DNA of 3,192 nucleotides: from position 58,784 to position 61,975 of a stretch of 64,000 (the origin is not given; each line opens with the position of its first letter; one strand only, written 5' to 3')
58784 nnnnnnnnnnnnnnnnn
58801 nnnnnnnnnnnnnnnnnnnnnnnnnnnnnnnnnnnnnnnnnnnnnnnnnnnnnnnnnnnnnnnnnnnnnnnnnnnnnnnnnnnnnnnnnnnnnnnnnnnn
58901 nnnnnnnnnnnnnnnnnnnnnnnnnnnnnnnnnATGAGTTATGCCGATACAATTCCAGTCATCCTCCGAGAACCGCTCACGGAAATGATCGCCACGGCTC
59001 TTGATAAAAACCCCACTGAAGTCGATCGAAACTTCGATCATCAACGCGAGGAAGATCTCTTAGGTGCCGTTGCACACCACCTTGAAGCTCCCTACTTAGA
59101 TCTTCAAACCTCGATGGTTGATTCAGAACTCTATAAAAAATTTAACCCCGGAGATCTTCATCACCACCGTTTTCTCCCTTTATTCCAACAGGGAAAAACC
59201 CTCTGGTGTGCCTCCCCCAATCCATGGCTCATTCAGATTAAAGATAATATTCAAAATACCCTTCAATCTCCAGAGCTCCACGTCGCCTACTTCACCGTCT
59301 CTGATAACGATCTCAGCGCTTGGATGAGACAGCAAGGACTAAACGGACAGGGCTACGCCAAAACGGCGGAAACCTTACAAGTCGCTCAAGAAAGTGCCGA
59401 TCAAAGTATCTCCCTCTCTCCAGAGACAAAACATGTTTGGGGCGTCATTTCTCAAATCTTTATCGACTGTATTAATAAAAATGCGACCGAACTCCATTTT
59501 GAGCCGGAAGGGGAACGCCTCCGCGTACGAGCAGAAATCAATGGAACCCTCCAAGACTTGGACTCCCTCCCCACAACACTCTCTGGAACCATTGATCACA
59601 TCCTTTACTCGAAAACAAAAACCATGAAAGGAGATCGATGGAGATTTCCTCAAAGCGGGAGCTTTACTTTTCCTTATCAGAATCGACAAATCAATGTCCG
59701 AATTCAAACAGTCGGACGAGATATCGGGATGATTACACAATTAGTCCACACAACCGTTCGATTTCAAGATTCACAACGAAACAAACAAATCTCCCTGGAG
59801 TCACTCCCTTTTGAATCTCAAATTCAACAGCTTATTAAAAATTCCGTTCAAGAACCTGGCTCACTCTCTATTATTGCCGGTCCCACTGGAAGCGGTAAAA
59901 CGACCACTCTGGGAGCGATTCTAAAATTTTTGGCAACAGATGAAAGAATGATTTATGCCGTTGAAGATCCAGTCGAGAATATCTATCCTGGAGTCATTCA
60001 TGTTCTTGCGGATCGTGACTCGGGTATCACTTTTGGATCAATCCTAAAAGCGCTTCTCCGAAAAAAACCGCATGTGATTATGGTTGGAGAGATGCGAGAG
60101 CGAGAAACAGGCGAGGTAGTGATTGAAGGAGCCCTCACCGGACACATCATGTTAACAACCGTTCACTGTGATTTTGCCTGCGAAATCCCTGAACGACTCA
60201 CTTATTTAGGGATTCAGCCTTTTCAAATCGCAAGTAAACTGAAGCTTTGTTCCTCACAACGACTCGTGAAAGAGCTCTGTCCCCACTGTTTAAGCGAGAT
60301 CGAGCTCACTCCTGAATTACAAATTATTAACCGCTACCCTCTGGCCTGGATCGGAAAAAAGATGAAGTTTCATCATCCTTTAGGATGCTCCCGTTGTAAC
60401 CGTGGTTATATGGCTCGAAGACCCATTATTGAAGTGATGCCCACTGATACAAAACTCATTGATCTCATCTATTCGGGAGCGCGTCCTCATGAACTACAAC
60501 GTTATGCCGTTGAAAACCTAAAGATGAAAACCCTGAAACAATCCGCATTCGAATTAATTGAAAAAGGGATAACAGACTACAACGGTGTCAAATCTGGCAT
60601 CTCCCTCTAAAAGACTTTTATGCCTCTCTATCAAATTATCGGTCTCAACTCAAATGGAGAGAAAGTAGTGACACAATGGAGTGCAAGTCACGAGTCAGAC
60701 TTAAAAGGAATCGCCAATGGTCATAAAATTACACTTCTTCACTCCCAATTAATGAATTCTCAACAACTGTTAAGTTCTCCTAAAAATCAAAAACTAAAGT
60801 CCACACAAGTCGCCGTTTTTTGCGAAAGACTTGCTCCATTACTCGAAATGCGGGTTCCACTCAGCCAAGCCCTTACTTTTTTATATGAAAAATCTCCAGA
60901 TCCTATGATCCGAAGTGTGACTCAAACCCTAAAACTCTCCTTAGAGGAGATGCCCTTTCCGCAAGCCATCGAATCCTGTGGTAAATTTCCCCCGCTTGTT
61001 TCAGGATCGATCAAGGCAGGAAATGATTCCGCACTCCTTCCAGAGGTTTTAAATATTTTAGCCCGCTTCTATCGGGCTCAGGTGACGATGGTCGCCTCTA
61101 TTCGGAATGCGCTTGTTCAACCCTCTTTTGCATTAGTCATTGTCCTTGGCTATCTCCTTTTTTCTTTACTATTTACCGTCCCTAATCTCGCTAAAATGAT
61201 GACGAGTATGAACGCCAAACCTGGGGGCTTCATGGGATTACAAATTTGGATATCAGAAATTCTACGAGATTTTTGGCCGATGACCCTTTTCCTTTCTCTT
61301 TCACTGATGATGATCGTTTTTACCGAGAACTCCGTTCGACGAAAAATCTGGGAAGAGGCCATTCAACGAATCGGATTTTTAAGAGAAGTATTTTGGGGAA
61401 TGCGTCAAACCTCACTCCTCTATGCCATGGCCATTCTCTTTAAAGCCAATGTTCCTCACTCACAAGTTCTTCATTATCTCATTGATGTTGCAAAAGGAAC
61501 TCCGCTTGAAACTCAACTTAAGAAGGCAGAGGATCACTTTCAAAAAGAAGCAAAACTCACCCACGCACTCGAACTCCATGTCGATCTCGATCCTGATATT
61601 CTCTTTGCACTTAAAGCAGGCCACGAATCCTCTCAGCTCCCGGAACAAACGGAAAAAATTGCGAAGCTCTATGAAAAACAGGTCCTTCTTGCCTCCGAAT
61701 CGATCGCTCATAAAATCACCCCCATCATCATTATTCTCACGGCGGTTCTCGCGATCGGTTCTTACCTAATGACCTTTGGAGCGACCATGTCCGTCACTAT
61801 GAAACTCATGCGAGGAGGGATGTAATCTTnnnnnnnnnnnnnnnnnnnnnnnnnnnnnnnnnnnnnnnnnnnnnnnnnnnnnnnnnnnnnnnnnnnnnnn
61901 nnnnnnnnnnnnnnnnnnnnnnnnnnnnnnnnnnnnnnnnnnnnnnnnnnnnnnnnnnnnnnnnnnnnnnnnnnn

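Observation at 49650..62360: Thirteen-gene type IV filament cluster mixing T2SS-like and T4aP-like features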

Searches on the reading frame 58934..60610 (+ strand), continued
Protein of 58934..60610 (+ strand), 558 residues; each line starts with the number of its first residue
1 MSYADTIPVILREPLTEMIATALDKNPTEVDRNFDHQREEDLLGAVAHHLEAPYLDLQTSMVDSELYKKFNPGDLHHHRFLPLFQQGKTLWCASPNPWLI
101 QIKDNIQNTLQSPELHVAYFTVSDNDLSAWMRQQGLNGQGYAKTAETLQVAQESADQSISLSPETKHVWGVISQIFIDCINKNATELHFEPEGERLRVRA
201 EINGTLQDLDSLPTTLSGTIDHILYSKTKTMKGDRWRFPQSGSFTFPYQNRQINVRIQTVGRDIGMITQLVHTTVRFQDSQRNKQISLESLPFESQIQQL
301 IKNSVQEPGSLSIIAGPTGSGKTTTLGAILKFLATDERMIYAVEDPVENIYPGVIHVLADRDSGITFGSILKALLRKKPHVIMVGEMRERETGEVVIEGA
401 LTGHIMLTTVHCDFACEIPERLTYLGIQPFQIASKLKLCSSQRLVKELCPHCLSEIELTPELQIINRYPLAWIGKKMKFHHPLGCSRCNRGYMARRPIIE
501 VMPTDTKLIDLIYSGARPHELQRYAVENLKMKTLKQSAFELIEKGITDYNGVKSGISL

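Call 71: search_dna_similar(query=window:58934-60607:+, collection=plasmids, mode=protein, max_rows=40, max_evalue=1e-20)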
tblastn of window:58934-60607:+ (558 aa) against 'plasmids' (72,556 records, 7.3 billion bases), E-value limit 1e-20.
Records with a match: 1972; places in all: 2040; records where one place covers at least 80% of the query: 181.
Best place of each record, by identity: <60% 1972.
By first word of the organism name: Escherichia 1105; Pseudomonas 150; Ralstonia 111; Shigella 95; Serratia 92; Salmonella 87; Enterobacter 32; Klebsiella 29; Vibrio 16; Burkholderia 15; and 116 more.
By predicted mobility (MOB-suite, as given by PLSDB): conjugative 1012; non-mobilizable 678; mobilizable 282.
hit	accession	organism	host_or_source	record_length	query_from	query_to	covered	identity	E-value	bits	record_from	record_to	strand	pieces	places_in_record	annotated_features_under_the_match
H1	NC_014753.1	Oceanithermus profundus DSM 14977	deep sea hot vent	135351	10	547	96%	28.8%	3e-53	202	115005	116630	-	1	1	GspE/PulE family protein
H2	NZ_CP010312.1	Geoalkalibacter subterraneus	-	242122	29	552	94%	28.7%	2e-43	174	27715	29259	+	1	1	GspE/PulE family protein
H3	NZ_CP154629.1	Acetoanaerobium noterae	cell culture,Sludge of a digestion ...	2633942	39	547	91%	29.1%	3e-50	194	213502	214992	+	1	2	none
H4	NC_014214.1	Allomeiothermus silvanus DSM 9946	hot spring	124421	39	547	91%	28.7%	9e-48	186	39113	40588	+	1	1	GspE/PulE family protein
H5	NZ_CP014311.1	Burkholderia sp. PAMC 26561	single cell,lichen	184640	41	553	92%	28.3%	1e-43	174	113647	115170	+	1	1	GspE/PulE family protein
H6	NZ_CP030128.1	Indioceanicola profundi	sediment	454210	39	547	91%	28.5%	5e-49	190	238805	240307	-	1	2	ATPase, T2SS/T4P/T4SS family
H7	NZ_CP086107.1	Skermanella mucosa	single cell,crude oil contaminated ...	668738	39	552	92%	28.1%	3e-41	167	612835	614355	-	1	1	ATPase, T2SS/T4P/T4SS family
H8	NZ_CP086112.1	Skermanella rosea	single cell,hydrocarbon-contaminated ...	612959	39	552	92%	28.1%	3e-41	167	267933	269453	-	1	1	ATPase, T2SS/T4P/T4SS family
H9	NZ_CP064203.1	Acinetobacter baumannii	Homo sapiens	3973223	42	552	92%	28.3%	2e-52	200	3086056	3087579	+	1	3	none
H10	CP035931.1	Acinetobacter baumannii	Homo sapiens,blood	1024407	42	552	92%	28.3%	1e-51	198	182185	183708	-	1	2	pilB: type IV-A pilus assembly ATPase PilB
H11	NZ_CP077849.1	Acinetobacter baumannii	Homo sapiens,Rectal swab_P28_BU14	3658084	42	552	92%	28.3%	1e-51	198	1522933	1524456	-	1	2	none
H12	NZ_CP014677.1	Kozakia baliensis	palm brown sugar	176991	39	558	93%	27.8%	5e-48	187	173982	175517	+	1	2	ATPase, T2SS/T4P/T4SS family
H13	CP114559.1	Candidatus Manganitrophus sp.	activated carbon metagenome,metagenomic ...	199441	40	554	92%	27.9%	4e-49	191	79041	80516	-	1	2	ATPase, T2SS/T4P/T4SS family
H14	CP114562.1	Candidatus Manganitrophus sp.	activated carbon metagenome,metagenomic ...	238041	40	554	92%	27.9%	4e-49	191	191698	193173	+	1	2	ATPase, T2SS/T4P/T4SS family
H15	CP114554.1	Candidatus Manganitrophus sp.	activated carbon metagenome,metagenomic ...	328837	40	554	92%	27.9%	4e-49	191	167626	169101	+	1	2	ATPase, T2SS/T4P/T4SS family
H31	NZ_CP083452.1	Comamonas odontotermitis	cell culture,cucumber rhizosphere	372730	11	547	96%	26.2%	8e-43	172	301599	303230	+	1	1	gspE: type II secretion system ATPase GspE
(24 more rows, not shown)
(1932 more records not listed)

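Call 78: search_protein_families(library=ncbifam, max_evalue=1e-100, proteins=[P0060, P0065, P0080, P0084, P0023, P0100, P0017, P0031, P0119, P0039])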
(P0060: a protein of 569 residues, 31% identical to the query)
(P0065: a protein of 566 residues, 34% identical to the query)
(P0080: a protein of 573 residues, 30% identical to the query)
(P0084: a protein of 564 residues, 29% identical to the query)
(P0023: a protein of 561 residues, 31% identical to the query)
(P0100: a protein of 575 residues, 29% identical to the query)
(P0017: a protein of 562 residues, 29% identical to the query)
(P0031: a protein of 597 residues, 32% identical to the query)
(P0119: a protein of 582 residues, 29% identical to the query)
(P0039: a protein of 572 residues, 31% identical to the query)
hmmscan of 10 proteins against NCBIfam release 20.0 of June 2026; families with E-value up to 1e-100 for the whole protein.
P0060 (569 aa): 4 families
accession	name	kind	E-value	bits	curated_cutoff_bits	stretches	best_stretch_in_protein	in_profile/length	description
TIGR02538.1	type_IV_pilB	equivalog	4.4e-166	553.8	675.65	1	9-565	2-563/564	type IV-A pilus assembly ATPase PilB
TIGR02533.1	type_II_gspE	equivalog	2e-158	528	630.25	1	81-563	4-485/486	type II secretion system ATPase GspE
NF007755.0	PRK10436.1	equivalog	2.2e-131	438.8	617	1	88-565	16-460/465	type II secretion system protein GspE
NF053534.1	T4PilAsmATPsTfpB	equivalog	5.3e-124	414.7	850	1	50-564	65-582/584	type IV pilus assembly ATPase TfpB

P0065 (566 aa): 4 families
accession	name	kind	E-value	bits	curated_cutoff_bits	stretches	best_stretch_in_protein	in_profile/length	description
TIGR02533.1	type_II_gspE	equivalog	5.1e-183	609.2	630.25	1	77-563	3-486/486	type II secretion system ATPase GspE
TIGR02538.1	type_IV_pilB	equivalog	6.3e-178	592.9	675.65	1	4-564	2-563/564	type IV-A pilus assembly ATPase PilB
NF007755.0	PRK10436.1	equivalog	1.1e-136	456.3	617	1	91-563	22-459/465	type II secretion system protein GspE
NF053534.1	T4PilAsmATPsTfpB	equivalog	8.9e-126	420.6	850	1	59-563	77-582/584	type IV pilus assembly ATPase TfpB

P0080 (573 aa): 4 families
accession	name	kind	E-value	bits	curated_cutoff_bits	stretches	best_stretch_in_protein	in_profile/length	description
TIGR02538.1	type_IV_pilB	equivalog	3.3e-234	778.7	675.65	1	5-569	2-562/564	type IV-A pilus assembly ATPase PilB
TIGR02533.1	type_II_gspE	equivalog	9.6e-182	605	630.25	1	78-569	5-486/486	type II secretion system ATPase GspE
NF053534.1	T4PilAsmATPsTfpB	equivalog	7.6e-153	510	850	1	47-569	66-582/584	type IV pilus assembly ATPase TfpB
NF007755.0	PRK10436.1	equivalog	5.1e-143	477.1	617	1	79-569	11-459/465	type II secretion system protein GspE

P0084 (564 aa): 4 families
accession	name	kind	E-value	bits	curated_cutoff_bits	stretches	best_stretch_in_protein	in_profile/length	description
TIGR02538.1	type_IV_pilB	equivalog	4.8e-240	798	675.65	1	5-562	2-563/564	type IV-A pilus assembly ATPase PilB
TIGR02533.1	type_II_gspE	equivalog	3.7e-192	639.3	630.25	1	76-561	3-486/486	type II secretion system ATPase GspE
NF053534.1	T4PilAsmATPsTfpB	equivalog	6.6e-153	510.2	850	1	44-561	63-582/584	type IV pilus assembly ATPase TfpB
NF007755.0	PRK10436.1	equivalog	3.4e-147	490.9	617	1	80-562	12-460/465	type II secretion system protein GspE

P0023 (561 aa): 4 families
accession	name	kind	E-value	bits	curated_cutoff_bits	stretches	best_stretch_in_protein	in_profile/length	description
TIGR02538.1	type_IV_pilB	equivalog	1.4e-224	746.9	675.65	1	5-559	2-563/564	type IV-A pilus assembly ATPase PilB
TIGR02533.1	type_II_gspE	equivalog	3.8e-191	636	630.25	1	77-558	4-486/486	type II secretion system ATPase GspE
NF007755.0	PRK10436.1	equivalog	9.3e-149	496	617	1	82-556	14-457/465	type II secretion system protein GspE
NF053534.1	T4PilAsmATPsTfpB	equivalog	1.5e-145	485.9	850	1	45-557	64-581/584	type IV pilus assembly ATPase TfpB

P0100 (575 aa): 4 families
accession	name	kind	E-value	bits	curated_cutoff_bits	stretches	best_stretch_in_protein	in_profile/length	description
TIGR02538.1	type_IV_pilB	equivalog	3.7e-203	676.2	675.65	1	5-571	2-563/564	type IV-A pilus assembly ATPase PilB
TIGR02533.1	type_II_gspE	equivalog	7.5e-173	575.6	630.25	1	76-570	3-486/486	type II secretion system ATPase GspE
NF007755.0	PRK10436.1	equivalog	9.2e-132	440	617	1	80-568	12-457/465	type II secretion system protein GspE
NF053534.1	T4PilAsmATPsTfpB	equivalog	3.4e-126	422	850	1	44-568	63-580/584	type IV pilus assembly ATPase TfpB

P0017 (562 aa): 4 families
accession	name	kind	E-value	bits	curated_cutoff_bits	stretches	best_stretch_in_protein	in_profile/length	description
TIGR02533.1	type_II_gspE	equivalog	4.5e-167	556.6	630.25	1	76-557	2-485/486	type II secretion system ATPase GspE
TIGR02538.1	type_IV_pilB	equivalog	5.9e-167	556.7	675.65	1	6-555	2-559/564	type IV-A pilus assembly ATPase PilB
NF007755.0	PRK10436.1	equivalog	4.4e-138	460.8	617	1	81-558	12-459/465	type II secretion system protein GspE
NF053534.1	T4PilAsmATPsTfpB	equivalog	3.3e-131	438.5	850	1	50-557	68-581/584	type IV pilus assembly ATPase TfpB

P0031 (597 aa): 4 families
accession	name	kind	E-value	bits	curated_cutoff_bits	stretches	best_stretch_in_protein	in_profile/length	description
TIGR02538.1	type_IV_pilB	equivalog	2.8e-199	663.4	675.65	1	37-595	2-563/564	type IV-A pilus assembly ATPase PilB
TIGR02533.1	type_II_gspE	equivalog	3.4e-171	570.2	630.25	1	113-594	8-486/486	type II secretion system ATPase GspE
NF053534.1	T4PilAsmATPsTfpB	equivalog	3.8e-139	464.7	850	1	78-592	65-580/584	type IV pilus assembly ATPase TfpB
NF007755.0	PRK10436.1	equivalog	8e-137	456.7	617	1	114-592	14-457/465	type II secretion system protein GspE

P0119 (582 aa): 4 families
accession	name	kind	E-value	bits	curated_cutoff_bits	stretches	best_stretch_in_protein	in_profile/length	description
TIGR02538.1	type_IV_pilB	equivalog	1.9e-169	564.9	675.65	1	11-580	2-563/564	type IV-A pilus assembly ATPase PilB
TIGR02533.1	type_II_gspE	equivalog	1.9e-165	551.2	630.25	1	86-579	3-486/486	type II secretion system ATPase GspE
NF053534.1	T4PilAsmATPsTfpB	equivalog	2.9e-131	438.7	850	1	59-579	72-582/584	type IV pilus assembly ATPase TfpB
NF007755.0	PRK10436.1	equivalog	9.4e-131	436.7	617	1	100-579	22-459/465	type II secretion system protein GspE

P0039 (572 aa): 4 families
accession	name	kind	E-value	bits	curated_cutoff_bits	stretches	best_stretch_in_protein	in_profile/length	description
TIGR02538.1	type_IV_pilB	equivalog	4.9e-160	533.8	675.65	1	6-570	2-563/564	type IV-A pilus assembly ATPase PilB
TIGR02533.1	type_II_gspE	equivalog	2.4e-149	498.1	630.25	1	77-569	3-486/486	type II secretion system ATPase GspE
NF053534.1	T4PilAsmATPsTfpB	equivalog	5.4e-130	434.5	850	1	44-567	62-580/584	type IV pilus assembly ATPase TfpB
NF007755.0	PRK10436.1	equivalog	1.9e-122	409.3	617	1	83-567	14-457/465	type II secretion system protein GspE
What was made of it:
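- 58934..60610 (+): Extension ATPase of PilB/GspE type, 558 aa, with an MshEN domain and a CxxC...CxxC motif. Ordinary homologs score 530-800 bits (call 78).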

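Call 79: get_annotated_region(hit=H31, flank=12000)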
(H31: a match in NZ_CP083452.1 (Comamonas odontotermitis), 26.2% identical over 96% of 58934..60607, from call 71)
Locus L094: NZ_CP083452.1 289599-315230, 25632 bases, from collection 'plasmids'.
description: Comamonas odontotermitis strain WLL plasmid unnamed1, complete sequence
organism: Comamonas odontotermitis (NCBI taxid 379895)
taxonomy: Bacteria; Pseudomonadota; Betaproteobacteria; Burkholderiales; Comamonadaceae; Comamonas; Comamonas odontotermitis
host: -; source: cell culture,cucumber rhizosphere; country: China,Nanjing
typing (MOB-suite, as given by PLSDB): non-mobilizable
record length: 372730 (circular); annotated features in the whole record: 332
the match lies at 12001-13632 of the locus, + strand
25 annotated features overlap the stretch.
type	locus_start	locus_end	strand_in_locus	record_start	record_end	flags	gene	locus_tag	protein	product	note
CDS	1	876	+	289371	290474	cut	-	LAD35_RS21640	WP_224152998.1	SprT family zinc-dependent metalloprotease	GO:0006508 - proteolysis [Evidence IEA]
CDS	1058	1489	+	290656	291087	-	-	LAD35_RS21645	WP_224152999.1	rhodanese-like domain-containing protein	-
CDS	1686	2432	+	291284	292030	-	-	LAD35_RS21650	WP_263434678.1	ABC transporter permease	-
CDS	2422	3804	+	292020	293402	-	-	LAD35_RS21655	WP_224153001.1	ABC transporter ATP-binding protein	-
CDS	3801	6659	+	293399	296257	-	-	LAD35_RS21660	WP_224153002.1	class I SAM-dependent methyltransferase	-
CDS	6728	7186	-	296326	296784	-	lysM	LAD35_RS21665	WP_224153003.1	peptidoglycan-binding protein LysM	-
CDS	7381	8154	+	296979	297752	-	-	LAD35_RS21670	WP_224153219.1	type III pantothenate kinase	GO:0015937 - coenzyme A biosynthetic process [Evidence IEA]; GO:0016310 - phosphorylation [Evidence IEA]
CDS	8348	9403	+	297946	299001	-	rfbB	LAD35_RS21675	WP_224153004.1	dTDP-glucose 4,6-dehydratase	GO:0019305 - dTDP-rhamnose biosynthetic process [Evidence IEA]; GO:0009243 - O antigen biosynthetic process [Evidence ...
CDS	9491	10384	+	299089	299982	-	rfbD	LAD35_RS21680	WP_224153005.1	dTDP-4-dehydrorhamnose reductase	-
CDS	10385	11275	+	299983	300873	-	rfbA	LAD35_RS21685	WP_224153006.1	glucose-1-phosphate thymidylyltransferase RfbA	GO:0019305 - dTDP-rhamnose biosynthetic process [Evidence IEA]; GO:0009243 - O antigen biosynthetic process [Evidence ...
CDS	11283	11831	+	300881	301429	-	rfbC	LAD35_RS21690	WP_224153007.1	dTDP-4-dehydrorhamnose 3,5-epimerase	GO:0019305 - dTDP-rhamnose biosynthetic process [Evidence IEA]; GO:0009243 - O antigen biosynthetic process [Evidence ...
CDS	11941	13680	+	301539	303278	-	gspE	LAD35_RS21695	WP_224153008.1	type II secretion system ATPase GspE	GO:0015628 - protein secretion by the type II secretion system [Evidence IEA]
CDS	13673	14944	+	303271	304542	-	-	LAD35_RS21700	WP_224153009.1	type II secretion system F family protein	-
CDS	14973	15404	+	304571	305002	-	gspG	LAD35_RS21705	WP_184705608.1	type II secretion system major pseudopilin GspG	GO:0015628 - protein secretion by the type II secretion system [Evidence IEA]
CDS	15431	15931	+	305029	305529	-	-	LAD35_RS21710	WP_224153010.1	GspH/FimT family pseudopilin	-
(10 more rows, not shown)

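Call 96: find_related_loci(query=A2, collection=metagenome_contigs, flank=10000)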
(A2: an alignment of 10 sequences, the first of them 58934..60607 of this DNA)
Query A2 (558 aa) in metagenome_contigs; peptide patterns used: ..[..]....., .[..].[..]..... (x = any residue, [..] = any of these).
105 stretches matched a pattern; 27 encode a relative of the query (tblastn E <= 1e-3); 27 distinct loci.
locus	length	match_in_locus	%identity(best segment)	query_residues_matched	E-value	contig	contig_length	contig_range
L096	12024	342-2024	38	1-558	7e-130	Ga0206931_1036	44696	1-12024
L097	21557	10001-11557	39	41-553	1e-121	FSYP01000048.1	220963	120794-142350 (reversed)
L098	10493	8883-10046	29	146-527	3e-42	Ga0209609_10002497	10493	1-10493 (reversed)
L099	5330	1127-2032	32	264-553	1e-34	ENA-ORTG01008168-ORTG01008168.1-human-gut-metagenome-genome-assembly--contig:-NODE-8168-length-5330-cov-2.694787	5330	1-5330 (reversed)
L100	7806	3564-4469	32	264-553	9e-34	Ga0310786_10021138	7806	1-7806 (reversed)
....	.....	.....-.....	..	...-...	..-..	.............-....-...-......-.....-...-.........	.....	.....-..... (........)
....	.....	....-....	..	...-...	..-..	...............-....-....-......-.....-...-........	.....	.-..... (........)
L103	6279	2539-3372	33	288-553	4e-33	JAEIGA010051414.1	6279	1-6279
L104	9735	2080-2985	31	264-553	2e-32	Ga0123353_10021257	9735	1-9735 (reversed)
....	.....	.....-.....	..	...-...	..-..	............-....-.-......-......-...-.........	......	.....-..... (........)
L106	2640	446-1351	30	264-553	1e-30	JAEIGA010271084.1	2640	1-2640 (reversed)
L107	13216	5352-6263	31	253-546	8e-30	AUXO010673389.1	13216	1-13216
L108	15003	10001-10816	33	287-546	3e-29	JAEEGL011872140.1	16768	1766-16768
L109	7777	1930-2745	33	287-546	5e-29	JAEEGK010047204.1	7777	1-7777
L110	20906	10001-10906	30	264-553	3e-28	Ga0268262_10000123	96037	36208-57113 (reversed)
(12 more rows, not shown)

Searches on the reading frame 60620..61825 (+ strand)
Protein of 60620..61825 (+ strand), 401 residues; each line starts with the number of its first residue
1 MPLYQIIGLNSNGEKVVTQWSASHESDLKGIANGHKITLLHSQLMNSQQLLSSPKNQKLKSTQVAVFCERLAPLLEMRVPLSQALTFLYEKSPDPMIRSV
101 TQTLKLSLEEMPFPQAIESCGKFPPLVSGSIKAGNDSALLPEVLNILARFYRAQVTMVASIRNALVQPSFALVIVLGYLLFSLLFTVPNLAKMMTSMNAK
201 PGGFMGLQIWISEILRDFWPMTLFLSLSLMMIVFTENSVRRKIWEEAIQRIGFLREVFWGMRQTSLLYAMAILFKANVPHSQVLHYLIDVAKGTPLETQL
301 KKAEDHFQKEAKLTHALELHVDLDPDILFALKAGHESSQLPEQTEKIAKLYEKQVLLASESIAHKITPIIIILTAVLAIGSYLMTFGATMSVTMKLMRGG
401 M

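Call 5: search_protein_families(library=pfam, max_evalue=0.01, proteins=[window:60620-61825:+])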
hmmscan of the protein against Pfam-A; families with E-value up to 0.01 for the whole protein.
window:60620-61825:+ (401 aa): 1 family
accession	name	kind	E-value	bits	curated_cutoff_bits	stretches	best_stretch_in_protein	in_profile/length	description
PF00482.28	T2SSF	-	1.8e-28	99.4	25.2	2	67-188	1-125/125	Type II secretion system (T2SS), protein F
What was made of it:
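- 60620..61825 (+): Inner-membrane platform protein of PilC/GspF type, 401 aa. Pfam T2SSF with two stretches, 99 bits (call 5).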

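Call 7: search_protein_families(library=ncbifam, max_evalue=0.01, proteins=[window:60620-61825:+])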
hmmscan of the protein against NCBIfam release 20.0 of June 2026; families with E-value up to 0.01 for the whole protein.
window:60620-61825:+ (401 aa): 6 families
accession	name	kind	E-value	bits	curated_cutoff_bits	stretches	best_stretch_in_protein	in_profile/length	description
TIGR02120.1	GspF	equivalog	1.3e-30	107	424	1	27-376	24-381/401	type II secretion system inner membrane protein GspF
NF052607.1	T4PiliAsmPilCThrm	equivalog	5e-25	88.4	700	1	56-376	60-384/406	type IV pilus assembly protein PilC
NF047826.1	T3SSXpsF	equivalog_domain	2e-24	86.2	650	1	1-377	1-385/405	type II secretion system protein XpsF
NF007861.0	PRK10573.1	equivalog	1.1e-23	84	401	1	39-380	35-381/401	protein transport protein HofC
NF052606.1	T4PiliAsmPilCMyx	equivalog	1.9e-14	53.3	700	1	53-384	71-405/419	type IV pilus assembly protein PilC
NF041012.2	T4P_ComGB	equivalog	2e-13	50.4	240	1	65-384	4-322/332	competence type IV pilus assembly protein ComGB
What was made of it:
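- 60620..61825 (+): GspF 107 and PilC 88 bits, both far below cut-offs (call 7).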
